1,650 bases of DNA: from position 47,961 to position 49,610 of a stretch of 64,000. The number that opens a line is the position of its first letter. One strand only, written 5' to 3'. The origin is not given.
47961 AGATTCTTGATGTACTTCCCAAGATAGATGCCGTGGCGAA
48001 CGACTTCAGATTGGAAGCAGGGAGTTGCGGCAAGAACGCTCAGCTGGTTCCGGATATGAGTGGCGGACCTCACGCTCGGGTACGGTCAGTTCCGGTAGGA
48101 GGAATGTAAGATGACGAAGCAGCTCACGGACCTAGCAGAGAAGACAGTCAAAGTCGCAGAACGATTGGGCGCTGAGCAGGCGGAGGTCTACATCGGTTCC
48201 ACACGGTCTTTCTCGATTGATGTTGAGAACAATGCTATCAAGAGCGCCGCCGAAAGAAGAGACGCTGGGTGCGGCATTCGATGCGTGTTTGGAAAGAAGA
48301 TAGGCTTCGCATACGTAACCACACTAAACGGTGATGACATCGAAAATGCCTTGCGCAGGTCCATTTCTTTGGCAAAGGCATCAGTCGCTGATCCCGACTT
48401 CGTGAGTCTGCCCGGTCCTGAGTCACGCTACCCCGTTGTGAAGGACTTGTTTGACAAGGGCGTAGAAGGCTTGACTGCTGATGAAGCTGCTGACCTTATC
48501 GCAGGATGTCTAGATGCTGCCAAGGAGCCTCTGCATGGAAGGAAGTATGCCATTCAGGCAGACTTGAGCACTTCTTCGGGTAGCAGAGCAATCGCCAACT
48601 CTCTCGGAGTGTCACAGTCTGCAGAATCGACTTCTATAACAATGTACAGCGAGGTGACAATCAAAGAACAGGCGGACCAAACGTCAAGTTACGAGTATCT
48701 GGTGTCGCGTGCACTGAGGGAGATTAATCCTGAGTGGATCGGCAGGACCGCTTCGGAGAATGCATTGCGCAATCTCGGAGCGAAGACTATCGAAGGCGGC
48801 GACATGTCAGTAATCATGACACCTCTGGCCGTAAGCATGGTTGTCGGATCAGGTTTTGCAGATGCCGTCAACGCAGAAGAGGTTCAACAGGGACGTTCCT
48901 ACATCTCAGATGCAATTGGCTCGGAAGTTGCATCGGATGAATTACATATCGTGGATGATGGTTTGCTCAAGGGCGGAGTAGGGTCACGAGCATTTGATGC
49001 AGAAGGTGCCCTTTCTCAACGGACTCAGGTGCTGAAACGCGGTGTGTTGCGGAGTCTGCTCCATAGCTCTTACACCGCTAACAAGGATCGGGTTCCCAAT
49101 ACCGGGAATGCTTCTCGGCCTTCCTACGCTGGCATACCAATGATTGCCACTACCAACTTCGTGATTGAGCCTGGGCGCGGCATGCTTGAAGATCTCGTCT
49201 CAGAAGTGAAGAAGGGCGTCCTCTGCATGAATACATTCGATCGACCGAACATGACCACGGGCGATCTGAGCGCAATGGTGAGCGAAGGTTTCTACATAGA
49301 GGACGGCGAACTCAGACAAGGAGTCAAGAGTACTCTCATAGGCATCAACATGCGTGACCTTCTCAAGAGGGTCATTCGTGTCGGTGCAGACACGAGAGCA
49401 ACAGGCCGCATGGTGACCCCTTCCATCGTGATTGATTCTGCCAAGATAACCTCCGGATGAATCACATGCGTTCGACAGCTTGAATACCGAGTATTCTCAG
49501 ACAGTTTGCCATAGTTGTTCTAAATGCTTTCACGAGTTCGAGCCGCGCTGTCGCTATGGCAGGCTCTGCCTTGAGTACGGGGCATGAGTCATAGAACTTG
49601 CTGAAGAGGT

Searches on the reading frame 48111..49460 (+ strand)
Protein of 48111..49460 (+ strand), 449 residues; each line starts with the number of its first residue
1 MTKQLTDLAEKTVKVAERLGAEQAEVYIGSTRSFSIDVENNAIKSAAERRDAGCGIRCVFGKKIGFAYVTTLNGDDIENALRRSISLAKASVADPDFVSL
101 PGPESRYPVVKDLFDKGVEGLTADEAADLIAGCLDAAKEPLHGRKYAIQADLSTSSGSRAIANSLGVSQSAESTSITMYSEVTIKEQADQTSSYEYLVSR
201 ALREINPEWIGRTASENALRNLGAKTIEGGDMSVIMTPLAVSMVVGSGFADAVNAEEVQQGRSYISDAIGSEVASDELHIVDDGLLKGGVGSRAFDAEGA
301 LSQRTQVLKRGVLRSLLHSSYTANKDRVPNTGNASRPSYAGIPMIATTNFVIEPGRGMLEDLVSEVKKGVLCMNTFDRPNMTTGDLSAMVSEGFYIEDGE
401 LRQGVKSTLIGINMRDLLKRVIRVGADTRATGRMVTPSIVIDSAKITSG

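Call 3: search_protein_families(library=pfam, proteins=[window:48111-49460:+], max_evalue=1)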
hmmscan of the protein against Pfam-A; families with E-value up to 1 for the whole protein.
window:48111-49460:+ (449 aa): 4 families
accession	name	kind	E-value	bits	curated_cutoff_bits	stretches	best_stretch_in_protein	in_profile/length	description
PF19289.4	PmbA_TldD_3rd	-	4.6e-61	206.2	22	1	230-447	2-219/220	PmbA/TldA metallopeptidase C-terminal domain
PF01523.21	PmbA_TldD_1st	-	1.7e-14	54.1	20.9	1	24-88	1-65/65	PmbA/TldA metallopeptidase domain 1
PF19290.4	PmbA_TldD_2nd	-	6.8e-09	36.6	20.9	1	120-222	5-109/109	PmbA/TldA metallopeptidase central domain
PF09048.16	Cro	-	0.15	12.5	32.7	1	151-191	8-48/59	Cro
